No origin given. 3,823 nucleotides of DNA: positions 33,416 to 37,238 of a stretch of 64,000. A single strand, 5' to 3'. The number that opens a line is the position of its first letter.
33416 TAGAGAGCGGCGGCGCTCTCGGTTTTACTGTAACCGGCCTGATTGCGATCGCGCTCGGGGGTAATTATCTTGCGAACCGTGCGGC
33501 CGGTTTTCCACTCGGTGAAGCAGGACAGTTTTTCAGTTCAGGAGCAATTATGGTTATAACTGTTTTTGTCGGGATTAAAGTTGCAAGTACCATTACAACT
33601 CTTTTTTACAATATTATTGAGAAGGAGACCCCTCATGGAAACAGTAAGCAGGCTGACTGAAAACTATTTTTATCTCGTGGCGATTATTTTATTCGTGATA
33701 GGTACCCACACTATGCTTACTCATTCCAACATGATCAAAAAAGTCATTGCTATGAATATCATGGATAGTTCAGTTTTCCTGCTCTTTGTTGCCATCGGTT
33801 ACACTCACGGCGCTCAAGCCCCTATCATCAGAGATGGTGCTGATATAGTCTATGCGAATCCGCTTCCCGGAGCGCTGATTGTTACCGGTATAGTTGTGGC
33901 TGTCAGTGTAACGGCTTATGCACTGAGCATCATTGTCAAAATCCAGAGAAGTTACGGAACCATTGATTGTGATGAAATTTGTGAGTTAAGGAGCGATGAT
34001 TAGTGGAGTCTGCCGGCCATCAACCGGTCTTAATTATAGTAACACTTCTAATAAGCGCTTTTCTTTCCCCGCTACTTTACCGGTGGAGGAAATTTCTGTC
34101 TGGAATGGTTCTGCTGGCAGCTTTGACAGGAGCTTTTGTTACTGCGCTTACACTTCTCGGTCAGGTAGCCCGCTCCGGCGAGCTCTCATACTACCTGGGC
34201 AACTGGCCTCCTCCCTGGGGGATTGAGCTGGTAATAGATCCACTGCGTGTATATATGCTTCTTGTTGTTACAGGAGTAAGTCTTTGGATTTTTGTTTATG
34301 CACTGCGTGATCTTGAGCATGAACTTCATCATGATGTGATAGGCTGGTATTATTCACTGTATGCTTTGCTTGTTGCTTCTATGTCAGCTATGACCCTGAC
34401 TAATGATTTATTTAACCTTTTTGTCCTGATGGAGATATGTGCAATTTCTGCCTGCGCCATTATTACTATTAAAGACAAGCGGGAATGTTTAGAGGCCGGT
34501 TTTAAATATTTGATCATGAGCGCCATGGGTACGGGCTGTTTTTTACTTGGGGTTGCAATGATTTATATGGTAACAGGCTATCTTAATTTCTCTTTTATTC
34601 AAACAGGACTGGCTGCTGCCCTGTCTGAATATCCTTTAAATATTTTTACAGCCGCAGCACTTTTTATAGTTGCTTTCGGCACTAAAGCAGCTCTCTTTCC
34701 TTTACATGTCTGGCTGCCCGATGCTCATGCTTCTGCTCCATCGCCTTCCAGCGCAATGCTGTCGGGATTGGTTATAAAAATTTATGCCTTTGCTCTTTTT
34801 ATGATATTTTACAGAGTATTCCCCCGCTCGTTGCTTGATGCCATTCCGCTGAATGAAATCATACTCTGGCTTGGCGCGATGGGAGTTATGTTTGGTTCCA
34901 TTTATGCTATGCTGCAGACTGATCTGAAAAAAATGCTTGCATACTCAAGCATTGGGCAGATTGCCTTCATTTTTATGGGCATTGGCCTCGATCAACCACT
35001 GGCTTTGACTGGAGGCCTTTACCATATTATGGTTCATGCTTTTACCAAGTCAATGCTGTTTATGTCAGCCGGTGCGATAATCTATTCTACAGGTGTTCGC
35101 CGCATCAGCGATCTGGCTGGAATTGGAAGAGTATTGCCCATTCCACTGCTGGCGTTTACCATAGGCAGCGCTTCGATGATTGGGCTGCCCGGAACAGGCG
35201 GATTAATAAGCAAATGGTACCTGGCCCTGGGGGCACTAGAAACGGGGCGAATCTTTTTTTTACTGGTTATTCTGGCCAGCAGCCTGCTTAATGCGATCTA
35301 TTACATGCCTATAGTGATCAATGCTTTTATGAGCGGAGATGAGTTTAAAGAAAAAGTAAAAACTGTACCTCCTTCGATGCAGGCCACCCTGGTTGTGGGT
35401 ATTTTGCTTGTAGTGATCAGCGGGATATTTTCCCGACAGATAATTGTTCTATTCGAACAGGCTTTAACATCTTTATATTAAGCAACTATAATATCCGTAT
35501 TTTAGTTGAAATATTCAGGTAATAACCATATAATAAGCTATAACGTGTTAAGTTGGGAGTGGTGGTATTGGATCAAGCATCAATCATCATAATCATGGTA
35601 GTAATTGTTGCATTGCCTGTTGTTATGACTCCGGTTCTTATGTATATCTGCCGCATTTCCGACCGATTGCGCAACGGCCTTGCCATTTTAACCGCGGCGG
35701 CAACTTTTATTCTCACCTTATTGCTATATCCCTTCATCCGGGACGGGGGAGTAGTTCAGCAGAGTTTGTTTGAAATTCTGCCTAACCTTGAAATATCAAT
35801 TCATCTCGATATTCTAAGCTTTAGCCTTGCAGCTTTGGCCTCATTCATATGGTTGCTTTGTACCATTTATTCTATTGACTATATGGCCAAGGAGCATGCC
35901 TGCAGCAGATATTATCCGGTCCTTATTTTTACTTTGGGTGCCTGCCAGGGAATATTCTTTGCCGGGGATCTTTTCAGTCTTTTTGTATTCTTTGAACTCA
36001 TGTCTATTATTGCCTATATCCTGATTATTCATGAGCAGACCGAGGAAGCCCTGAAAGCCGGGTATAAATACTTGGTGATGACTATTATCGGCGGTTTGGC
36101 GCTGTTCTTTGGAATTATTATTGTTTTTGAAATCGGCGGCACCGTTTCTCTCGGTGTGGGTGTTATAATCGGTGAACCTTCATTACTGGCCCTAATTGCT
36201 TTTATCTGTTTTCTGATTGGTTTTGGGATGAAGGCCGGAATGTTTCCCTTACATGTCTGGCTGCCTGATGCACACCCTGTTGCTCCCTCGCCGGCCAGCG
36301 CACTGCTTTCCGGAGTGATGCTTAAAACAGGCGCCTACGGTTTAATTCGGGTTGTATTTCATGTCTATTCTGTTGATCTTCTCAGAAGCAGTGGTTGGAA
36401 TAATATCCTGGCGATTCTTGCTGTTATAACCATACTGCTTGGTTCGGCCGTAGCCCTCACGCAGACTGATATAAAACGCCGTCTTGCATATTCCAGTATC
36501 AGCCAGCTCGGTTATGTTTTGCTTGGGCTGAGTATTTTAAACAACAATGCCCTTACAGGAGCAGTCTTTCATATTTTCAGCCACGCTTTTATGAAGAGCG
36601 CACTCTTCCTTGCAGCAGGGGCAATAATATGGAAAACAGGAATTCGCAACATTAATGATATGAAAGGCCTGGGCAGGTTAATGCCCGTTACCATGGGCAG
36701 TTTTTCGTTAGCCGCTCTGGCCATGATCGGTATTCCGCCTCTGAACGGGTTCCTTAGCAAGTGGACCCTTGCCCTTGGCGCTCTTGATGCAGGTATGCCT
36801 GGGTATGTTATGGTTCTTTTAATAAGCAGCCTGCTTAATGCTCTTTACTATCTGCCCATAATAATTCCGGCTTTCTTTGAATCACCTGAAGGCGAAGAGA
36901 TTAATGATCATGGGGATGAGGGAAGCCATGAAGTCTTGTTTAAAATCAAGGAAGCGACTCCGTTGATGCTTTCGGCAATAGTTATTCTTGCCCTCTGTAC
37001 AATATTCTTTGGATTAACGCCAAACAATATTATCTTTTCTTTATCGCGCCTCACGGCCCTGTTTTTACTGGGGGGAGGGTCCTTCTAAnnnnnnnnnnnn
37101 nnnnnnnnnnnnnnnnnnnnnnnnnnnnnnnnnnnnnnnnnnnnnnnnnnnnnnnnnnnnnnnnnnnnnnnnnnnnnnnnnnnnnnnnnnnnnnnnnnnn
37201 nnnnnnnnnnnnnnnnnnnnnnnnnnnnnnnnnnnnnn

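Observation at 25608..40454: Contiguous rnfCDGEAB – Mbh/Mrp-type antiporter module (10 genes, no hydrogenase subunits) – apbE block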

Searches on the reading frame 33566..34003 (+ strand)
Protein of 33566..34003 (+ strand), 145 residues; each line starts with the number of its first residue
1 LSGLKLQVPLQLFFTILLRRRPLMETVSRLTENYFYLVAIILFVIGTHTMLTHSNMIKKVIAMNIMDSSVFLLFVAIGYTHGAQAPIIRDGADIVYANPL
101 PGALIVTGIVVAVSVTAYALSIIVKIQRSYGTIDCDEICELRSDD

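Call 4: search_protein_families(library=pfam, proteins=[window:33566-34003:+])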
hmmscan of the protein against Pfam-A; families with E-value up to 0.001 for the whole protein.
window:33566-34003:+ (145 aa): 2 families
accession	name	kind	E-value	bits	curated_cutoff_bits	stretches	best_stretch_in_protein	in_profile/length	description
PF00420.29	Oxidored_q2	-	2.4e-22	78.9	26.1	1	35-141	2-93/95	NADH-ubiquinone/plastoquinone oxidoreductase chain 4L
PF09881.14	DUF2108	-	0.00012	22.4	29.6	1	36-80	3-47/70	Predicted membrane protein (DUF2108)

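Call 33: search_protein_families(library=ncbifam, proteins=[window:33653-34003:+], max_evalue=0.00001)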
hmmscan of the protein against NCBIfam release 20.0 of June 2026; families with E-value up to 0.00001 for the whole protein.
window:33653-34003:+ (116 aa): 20 families
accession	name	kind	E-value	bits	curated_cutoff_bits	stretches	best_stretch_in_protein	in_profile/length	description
NF005621.0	PRK07375.1-6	equivalog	9.3e-34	115.8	126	1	2-116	6-120/120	putative monovalent cation/H+ antiporter subunit C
NF005624.0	PRK07375.2-3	equivalog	3.4e-26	91.5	95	1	4-105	5-105/105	cation:proton antiporter subunit C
NF005619.0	PRK07375.1-4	equivalog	1.5e-22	80.1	145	1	4-109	3-107/111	Na+/H+ antiporter subunit C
NF005620.0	PRK07375.1-5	equivalog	8.7e-20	70.8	91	1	10-109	8-107/113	putative monovalent cation/H+ antiporter subunit C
NF006250.0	PRK08388.1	equivalog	2.2e-18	66.8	137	1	5-113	4-118/119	putative monovalent cation/H+ antiporter subunit C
NF005623.0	PRK07375.2-2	equivalog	2.4e-17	62.9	81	1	9-99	5-92/93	putative monovalent cation/H+ antiporter subunit C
NF009304.0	PRK12661.1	equivalog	6e-16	58.8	152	1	52-113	78-139/140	putative monovalent cation/H+ antiporter subunit C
NF005618.0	PRK07375.1-3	equivalog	1.1e-15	57.9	107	1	7-110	9-116/119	putative monovalent cation/H+ antiporter subunit C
NF009303.0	PRK12660.1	subfamily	1.4e-14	54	132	1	7-116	6-111/114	putative monovalent cation/H+ antiporter subunit C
NF006372.0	PRK08600.1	equivalog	5.3e-14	52.2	127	1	7-114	6-108/113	Na(+)/H(+) antiporter subunit C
NF009301.0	PRK12658.1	equivalog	3.2e-13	49.5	156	1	4-109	3-110/125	Na+/H+ antiporter subunit C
NF009302.0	PRK12659.1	equivalog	4.5e-13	49.1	154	1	8-115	7-113/117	Na+/H+ antiporter subunit C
NF006573.0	PRK09094.1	equivalog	7.7e-10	38.8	105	1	13-103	12-104/114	Na+/H+ antiporter subunit C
TIGR00941.1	2a6301s03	subfamily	1.1e-09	38.8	161.2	1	6-105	5-102/104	multicomponent Na+:H+ antiporter, MnhC subunit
NF005929.0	PRK07946.1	equivalog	2.6e-09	37.1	157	1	8-109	8-106/204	Na(+)/H(+) antiporter subunit C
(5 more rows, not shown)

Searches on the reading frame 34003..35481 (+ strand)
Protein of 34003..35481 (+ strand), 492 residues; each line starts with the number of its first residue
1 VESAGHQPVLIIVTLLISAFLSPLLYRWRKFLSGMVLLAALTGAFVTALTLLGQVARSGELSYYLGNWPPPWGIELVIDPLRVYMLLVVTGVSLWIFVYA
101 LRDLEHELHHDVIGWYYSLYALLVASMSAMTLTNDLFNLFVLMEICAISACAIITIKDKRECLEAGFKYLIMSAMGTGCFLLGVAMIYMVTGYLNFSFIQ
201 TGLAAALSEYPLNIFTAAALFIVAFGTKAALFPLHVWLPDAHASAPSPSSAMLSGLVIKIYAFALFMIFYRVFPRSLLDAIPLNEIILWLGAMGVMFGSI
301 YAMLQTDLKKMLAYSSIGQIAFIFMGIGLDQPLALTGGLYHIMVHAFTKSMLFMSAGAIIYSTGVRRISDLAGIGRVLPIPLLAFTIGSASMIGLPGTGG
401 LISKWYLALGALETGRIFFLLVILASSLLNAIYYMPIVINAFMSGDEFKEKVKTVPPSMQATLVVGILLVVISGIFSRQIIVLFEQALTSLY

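Call 4: search_protein_families(library=pfam, proteins=[window:34003-35481:+])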
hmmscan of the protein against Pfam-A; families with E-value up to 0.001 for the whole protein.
window:34003-35481:+ (492 aa): 3 families
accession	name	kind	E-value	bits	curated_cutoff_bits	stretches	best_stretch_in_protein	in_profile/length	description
PF00361.26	Proton_antipo_M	-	1.9e-55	188.6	21.5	1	134-428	2-292/294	NADH:quinone oxidoreductase/Mrp antiporter, TM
PF00662.26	Proton_antipo_N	-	1.4e-05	25.3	24.5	1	74-104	11-41/51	NADH-Ubiquinone oxidoreductase (complex I), chain 5 N-terminus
PF10125.14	NADHdeh_related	-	0.00092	19.1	27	1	124-196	79-150/218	NADH dehydrogenase I, subunit N related protein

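Call 33: search_protein_families(library=ncbifam, proteins=[window:34003-35481:+], max_evalue=0.00001)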
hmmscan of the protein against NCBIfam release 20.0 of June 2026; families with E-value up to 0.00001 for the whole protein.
window:34003-35481:+ (492 aa): 73 families (the best 25 are shown)
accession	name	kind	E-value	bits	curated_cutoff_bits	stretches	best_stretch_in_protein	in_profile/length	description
NF009305.0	PRK12662.1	equivalog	2.2e-87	293.9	700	1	7-490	5-489/492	putative monovalent cation/H+ antiporter subunit D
NF006241.0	PRK08377.1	equivalog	3.1e-84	283.8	645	1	7-487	4-473/494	NADH dehydrogenase subunit N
NF006236.0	PRK08375.1-1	equivalog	1.8e-75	254.8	663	1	8-484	9-488/493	putative monovalent cation/H+ antiporter subunit D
NF009306.0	PRK12663.1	equivalog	1.3e-74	251.8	542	1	16-489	13-479/498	Na+/H+ antiporter subunit D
NF006240.0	PRK08376.1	subfamily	2e-74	251.4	662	1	6-481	5-496/521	putative monovalent cation/H+ antiporter subunit D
NF005818.0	PRK07691.1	equivalog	2e-69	234.9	586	1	10-491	5-483/496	Na+/H+ antiporter subunit D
NF006419.0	PRK08668.1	equivalog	2.3e-69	234.8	617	1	10-487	6-477/613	NADH dehydrogenase subunit M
NF005561.0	PRK07234.1-1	equivalog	6.8e-67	226.5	718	1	7-448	8-445/569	putative monovalent cation/H+ antiporter subunit D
NF005086.0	PRK06521.1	equivalog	1.2e-63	215.7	667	1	10-417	10-420/669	hydrogenase 4 subunit B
NF009308.0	PRK12665.1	equivalog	6.6e-63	213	585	1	10-443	11-439/531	Na+/H+ antiporter subunit D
TIGR00944.1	2a6301s04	subfamily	3.3e-61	207.9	692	1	10-473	5-459/463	multicomponent K+/H+ antiporter, MrpD/PhaD subunit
TIGR01770.1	NDH_I_N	subfamily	6.7e-61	206.7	332.6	1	8-480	6-471/472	NADH-quinone oxidoreductase subunit NuoN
NF005140.0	PRK06589.1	equivalog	1.5e-56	192.2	470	1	9-485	13-485/489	putative monovalent cation/H+ antiporter subunit D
TIGR01972.1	NDH_I_M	subfamily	3.1e-55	187.7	263.8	1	11-490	4-481/486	NADH-quinone oxidoreductase subunit M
NF005097.0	PRK06525.1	equivalog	3.4e-54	184.3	430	1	11-481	5-479/480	hydrogenase 4 subunit D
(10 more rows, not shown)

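Call 61: search_solved_structures(query=window:34003-35481:+, max_evalue=1e-30)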
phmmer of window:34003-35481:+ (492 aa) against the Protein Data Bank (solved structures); distinct sequences matched with E-value up to 1e-30: 11.
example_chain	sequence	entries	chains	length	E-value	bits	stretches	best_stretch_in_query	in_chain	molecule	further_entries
6u8y_H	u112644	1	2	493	2e-58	202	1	9-477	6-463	NADH dehydrogenase subunit N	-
6cfw_H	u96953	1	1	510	3.3e-56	194.7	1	9-480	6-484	Monovalent cation/H+ antiporter subunit D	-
6z16_D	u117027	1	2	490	1.1e-49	173.2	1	13-447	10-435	Multisubunit Na+/H+ antiporter, D subunit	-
7qru_D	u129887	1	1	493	5.2e-48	167.7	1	11-474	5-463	Na+/H+ antiporter subunit D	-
6u8y_X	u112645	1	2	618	9.2e-39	137.2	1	113-484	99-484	NADH dehydrogenase subunit M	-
7d3u_D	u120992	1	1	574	1.3e-35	126.8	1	10-457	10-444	Monovalent Na+/H+ antiporter subunit D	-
6hum_F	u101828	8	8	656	2.2e-35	126.1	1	38-460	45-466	NADH dehydrogenase subunit 5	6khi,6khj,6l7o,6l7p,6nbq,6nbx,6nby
7d3u_A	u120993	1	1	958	2.9e-35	125.6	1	20-411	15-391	Monovalent Na+/H+ antiporter subunit A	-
8e9g_N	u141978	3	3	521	9.8e-32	114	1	122-472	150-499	NADH-quinone oxidoreductase subunit N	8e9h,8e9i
7ar7_N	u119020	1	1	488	1.6e-31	113.3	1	119-443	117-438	NADH-ubiquinone oxidoreductase chain 2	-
7a23_I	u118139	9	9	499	1.7e-31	113.2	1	119-443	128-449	Nad2m | NADH-ubiquinone oxidoreductase chain 2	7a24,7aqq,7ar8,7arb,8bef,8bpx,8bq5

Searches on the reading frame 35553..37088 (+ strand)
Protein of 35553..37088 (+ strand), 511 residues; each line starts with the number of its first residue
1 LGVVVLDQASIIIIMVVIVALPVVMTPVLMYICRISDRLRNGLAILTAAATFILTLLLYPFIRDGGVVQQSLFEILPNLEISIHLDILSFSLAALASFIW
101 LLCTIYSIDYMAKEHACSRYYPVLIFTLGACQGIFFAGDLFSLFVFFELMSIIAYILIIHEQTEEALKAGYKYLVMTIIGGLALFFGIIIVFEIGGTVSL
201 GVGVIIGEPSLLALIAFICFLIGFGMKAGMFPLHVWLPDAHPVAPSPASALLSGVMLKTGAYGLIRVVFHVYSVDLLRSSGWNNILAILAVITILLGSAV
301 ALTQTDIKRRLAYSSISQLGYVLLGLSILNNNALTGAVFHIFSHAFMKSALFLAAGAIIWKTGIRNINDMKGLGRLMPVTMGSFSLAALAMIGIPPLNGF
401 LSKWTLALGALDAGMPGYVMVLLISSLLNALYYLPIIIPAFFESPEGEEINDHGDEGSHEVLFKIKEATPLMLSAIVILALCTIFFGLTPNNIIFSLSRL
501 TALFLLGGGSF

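Call 4: search_protein_families(library=pfam, proteins=[window:35553-37088:+])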
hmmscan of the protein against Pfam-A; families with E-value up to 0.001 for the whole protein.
window:35553-37088:+ (511 aa): 3 families
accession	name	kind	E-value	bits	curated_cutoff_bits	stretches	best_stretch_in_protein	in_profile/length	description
PF00361.26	Proton_antipo_M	-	1.8e-72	244.5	21.5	1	137-428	1-293/294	NADH:quinone oxidoreductase/Mrp antiporter, TM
PF00662.26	Proton_antipo_N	-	2e-06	28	24.5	1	78-121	8-51/51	NADH-Ubiquinone oxidoreductase (complex I), chain 5 N-terminus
PF10125.14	NADHdeh_related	-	2.1e-06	27.7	27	1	130-235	80-183/218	NADH dehydrogenase I, subunit N related protein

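Call 33: search_protein_families(library=ncbifam, proteins=[window:35553-37088:+], max_evalue=0.00001)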
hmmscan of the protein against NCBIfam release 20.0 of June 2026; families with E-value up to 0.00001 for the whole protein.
window:35553-37088:+ (511 aa): 76 families (the best 25 are shown)
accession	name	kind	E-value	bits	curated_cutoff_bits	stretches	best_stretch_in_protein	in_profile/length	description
NF006236.0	PRK08375.1-1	equivalog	3.7e-113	379.1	663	1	14-494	8-485/493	putative monovalent cation/H+ antiporter subunit D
NF005561.0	PRK07234.1-1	equivalog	3.3e-111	372.8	718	1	15-448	11-446/569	putative monovalent cation/H+ antiporter subunit D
NF006419.0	PRK08668.1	equivalog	1.3e-86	291.7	617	1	18-500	6-477/613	NADH dehydrogenase subunit M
NF006240.0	PRK08376.1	subfamily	1.6e-84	284.7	662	1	15-497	7-499/521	putative monovalent cation/H+ antiporter subunit D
NF005086.0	PRK06521.1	equivalog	1.6e-81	274.7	667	1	14-504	7-506/669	hydrogenase 4 subunit B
TIGR01972.1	NDH_I_M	subfamily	5.2e-79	266.2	263.8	1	17-494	3-472/486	NADH-quinone oxidoreductase subunit M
NF005140.0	PRK06589.1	equivalog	3.9e-77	260.1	470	1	14-487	11-474/489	putative monovalent cation/H+ antiporter subunit D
NF005818.0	PRK07691.1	equivalog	9e-75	252.5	586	1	14-494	5-473/496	Na+/H+ antiporter subunit D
NF009306.0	PRK12663.1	equivalog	1.1e-73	248.8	542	1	14-495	5-472/498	Na+/H+ antiporter subunit D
NF009305.0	PRK12662.1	equivalog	6.3e-72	242.9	700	1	16-500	7-486/492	putative monovalent cation/H+ antiporter subunit D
NF009287.0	PRK12647.1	equivalog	1.1e-70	239.1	937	1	14-497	2-474/773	putative monovalent cation/H+ antiporter subunit A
NF009288.0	PRK12648.1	equivalog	1.5e-70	238.4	1104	1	14-502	2-483/954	monovalent cation/H+ antiporter subunit A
NF005097.0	PRK06525.1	equivalog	3.9e-69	233.6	430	1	15-446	5-444/480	hydrogenase 4 subunit D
NF006241.0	PRK08377.1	equivalog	1.7e-68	231.9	645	1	15-452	5-441/494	NADH dehydrogenase subunit N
NF006418.0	PRK08667.1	equivalog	2.9e-67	227.6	794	1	20-407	9-405/644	hydrogenase membrane subunit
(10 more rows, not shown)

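Call 62: search_solved_structures(query=window:35568-37088:+, max_evalue=1e-35)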
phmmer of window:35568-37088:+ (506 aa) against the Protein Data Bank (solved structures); distinct sequences matched with E-value up to 1e-35: 15.
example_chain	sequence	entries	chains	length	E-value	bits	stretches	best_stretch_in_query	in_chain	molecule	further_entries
6cfw_H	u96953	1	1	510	6.5e-68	233.1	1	80-451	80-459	Monovalent cation/H+ antiporter subunit D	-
7qru_D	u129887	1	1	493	1.7e-52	182.2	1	11-440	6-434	Na+/H+ antiporter subunit D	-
6u8y_H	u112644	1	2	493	1.6e-48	169.1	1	11-447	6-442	NADH dehydrogenase subunit N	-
6u8y_X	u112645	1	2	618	4.4e-46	161.1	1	14-502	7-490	NADH dehydrogenase subunit M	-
6z16_D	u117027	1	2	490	6.6e-45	157.2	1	57-444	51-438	Multisubunit Na+/H+ antiporter, D subunit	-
7qru_A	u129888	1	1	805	6.6e-45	157.2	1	17-492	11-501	Na+/H+ antiporter subunit A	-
7d3u_D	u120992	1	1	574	1.8e-44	155.7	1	10-440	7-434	Monovalent Na+/H+ antiporter subunit D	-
6z16_A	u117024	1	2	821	4.6e-43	151.1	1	31-491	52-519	Multisubunit Na+/H+ antiporter, A subunit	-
6hum_F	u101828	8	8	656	5.9e-42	147.5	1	73-491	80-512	NADH dehydrogenase subunit 5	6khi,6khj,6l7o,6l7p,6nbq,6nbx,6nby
8qby_M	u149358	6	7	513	1.1e-38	136.7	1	10-427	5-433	NADH dehydrogenase subunit M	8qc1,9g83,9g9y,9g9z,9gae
6hum_D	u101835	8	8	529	1.6e-38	136.2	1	61-449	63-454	NAD(P)H-quinone oxidoreductase chain 4 1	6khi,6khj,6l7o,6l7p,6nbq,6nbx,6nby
8e9g_L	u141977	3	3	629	2.5e-38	135.5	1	12-440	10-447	NADH-quinone oxidoreductase, L subunit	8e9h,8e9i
8e9g_N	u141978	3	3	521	9.3e-38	133.6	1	114-442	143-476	NADH-quinone oxidoreductase subunit N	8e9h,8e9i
6tjv_D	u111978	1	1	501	5.2e-37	131.1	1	9-432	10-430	NADH dehydrogenase subunit 4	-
7d3u_A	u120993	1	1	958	1.8e-36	129.4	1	73-408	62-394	Monovalent Na+/H+ antiporter subunit A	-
